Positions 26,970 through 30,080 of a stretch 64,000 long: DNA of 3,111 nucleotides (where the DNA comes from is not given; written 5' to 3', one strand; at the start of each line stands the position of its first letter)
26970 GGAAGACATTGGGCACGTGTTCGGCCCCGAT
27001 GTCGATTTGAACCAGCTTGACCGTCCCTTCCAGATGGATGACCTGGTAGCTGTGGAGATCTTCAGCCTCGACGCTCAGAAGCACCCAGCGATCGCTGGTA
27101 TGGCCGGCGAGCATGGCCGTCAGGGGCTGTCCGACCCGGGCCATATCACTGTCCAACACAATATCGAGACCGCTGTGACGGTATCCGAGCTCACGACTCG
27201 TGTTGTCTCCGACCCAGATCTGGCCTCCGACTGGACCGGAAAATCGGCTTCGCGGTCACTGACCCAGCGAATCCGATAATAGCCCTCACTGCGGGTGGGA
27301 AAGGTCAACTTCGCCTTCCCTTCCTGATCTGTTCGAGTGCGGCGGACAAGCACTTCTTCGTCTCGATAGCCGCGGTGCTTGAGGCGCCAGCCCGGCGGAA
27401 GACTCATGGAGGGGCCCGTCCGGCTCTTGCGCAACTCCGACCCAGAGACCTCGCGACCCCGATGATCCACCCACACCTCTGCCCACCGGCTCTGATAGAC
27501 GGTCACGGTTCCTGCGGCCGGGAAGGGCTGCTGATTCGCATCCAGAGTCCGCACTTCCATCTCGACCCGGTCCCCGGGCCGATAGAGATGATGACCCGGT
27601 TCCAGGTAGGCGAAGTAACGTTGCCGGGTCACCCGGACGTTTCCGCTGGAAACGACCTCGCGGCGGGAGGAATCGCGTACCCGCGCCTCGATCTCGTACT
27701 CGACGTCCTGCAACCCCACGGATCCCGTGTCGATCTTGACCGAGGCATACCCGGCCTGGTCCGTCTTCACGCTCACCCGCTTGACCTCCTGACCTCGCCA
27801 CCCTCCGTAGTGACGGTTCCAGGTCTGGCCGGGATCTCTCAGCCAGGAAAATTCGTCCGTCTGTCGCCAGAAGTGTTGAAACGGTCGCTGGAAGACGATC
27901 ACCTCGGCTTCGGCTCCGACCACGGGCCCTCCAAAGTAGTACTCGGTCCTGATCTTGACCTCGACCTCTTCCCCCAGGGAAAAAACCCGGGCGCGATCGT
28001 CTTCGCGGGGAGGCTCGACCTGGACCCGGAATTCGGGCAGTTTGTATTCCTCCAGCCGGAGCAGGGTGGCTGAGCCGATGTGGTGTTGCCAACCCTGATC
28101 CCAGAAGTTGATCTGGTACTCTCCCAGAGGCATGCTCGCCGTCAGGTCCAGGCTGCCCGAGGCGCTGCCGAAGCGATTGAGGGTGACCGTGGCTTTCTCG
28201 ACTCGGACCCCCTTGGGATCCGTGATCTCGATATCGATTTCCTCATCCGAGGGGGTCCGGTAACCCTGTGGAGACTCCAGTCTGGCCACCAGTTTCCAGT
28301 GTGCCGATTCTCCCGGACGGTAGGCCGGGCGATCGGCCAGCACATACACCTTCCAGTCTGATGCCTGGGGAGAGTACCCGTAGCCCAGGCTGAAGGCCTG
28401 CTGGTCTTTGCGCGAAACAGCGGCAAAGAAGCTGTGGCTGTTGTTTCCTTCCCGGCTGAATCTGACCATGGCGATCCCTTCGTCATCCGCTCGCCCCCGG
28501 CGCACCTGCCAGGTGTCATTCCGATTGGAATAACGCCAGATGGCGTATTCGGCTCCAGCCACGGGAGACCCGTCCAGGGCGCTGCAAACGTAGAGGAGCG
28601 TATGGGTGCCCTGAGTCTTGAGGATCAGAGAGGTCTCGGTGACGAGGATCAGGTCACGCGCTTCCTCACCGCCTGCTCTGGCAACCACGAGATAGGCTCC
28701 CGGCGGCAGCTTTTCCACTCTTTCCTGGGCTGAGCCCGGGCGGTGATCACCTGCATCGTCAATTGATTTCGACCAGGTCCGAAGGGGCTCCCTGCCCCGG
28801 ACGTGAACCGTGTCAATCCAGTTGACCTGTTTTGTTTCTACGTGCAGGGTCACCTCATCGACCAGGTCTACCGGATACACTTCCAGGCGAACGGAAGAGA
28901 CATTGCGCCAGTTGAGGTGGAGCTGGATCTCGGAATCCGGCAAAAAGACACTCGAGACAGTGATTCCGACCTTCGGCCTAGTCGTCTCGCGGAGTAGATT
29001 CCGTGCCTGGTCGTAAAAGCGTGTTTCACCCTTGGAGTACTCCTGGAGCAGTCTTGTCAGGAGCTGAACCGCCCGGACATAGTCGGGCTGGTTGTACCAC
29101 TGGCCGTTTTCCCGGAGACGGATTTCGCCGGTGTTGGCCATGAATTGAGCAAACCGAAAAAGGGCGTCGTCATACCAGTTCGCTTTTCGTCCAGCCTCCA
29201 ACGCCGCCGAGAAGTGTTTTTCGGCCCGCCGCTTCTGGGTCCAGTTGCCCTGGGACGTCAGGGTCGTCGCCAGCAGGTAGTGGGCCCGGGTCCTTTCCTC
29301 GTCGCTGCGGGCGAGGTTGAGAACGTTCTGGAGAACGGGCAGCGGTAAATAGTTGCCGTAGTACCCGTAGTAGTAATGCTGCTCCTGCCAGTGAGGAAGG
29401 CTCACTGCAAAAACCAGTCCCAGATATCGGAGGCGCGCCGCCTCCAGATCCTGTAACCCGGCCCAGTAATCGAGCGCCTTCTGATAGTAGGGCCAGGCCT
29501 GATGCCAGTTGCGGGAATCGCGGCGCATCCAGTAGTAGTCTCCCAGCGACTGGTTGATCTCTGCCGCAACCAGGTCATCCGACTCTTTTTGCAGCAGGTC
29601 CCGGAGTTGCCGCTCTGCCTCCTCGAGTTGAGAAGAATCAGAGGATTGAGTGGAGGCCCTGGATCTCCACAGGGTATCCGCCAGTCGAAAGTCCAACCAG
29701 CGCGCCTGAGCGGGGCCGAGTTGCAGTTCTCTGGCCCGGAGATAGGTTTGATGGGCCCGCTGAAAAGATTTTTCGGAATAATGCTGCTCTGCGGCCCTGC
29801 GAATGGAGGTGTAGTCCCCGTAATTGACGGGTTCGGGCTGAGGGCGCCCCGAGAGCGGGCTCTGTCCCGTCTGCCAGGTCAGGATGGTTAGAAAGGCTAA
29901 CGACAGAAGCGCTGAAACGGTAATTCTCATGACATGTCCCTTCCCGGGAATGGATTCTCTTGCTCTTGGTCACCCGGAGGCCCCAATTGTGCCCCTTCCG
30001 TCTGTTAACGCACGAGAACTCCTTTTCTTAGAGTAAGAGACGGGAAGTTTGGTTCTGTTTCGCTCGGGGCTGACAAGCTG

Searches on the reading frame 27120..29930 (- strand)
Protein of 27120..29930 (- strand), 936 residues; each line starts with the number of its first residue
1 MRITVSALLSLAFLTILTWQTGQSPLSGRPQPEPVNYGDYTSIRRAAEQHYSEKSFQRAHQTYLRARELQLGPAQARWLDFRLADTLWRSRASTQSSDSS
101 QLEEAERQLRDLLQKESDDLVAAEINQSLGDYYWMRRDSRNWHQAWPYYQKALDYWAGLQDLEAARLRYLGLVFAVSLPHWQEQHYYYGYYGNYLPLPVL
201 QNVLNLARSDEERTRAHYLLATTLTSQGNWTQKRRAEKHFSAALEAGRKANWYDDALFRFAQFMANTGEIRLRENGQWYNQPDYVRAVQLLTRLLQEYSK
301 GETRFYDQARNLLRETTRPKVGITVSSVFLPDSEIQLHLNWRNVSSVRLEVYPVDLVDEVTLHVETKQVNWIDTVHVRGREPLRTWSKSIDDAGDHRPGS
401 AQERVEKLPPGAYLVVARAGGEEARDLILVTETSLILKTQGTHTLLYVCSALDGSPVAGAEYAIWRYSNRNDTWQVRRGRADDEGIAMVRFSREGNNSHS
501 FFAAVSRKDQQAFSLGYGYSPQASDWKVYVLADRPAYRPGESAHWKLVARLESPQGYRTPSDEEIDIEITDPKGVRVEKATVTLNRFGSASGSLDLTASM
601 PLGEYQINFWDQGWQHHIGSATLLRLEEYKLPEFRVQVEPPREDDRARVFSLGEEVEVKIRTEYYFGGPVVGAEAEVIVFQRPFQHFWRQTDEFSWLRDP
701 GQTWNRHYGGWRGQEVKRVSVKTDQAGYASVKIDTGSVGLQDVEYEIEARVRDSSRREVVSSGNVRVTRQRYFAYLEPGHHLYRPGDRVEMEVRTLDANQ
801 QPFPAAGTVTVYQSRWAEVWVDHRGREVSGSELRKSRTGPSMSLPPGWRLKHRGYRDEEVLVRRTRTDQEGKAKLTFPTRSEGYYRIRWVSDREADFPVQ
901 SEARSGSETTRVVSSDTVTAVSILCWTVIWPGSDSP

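Call 38: search_protein_families(library=pfam, proteins=[window:27120-29930:-], max_evalue=0.001)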
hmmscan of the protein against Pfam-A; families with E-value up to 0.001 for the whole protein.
window:27120-29930:- (936 aa): 5 families
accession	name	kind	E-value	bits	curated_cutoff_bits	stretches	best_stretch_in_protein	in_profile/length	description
PF01835.25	MG2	-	1.1e-21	77.5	32.8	1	527-617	1-88/96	MG2 domain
PF17791.7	MG3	-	3.5e-05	24.4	23.1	1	628-733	1-75/84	Macroglobulin domain MG3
PF17972.7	bMG5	-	0.00023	22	26.5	0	648-761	12-119/127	Bacterial Alpha-2-macroglobulin MG5 domain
PF24107.1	DUF7382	-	0.00041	20.6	27.4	0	559-590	16-46/65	Domain of unknown function (DUF7382)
PF10670.15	DUF4198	-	0.00065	20.3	34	0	452-495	155-199/209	Domain of unknown function (DUF4198)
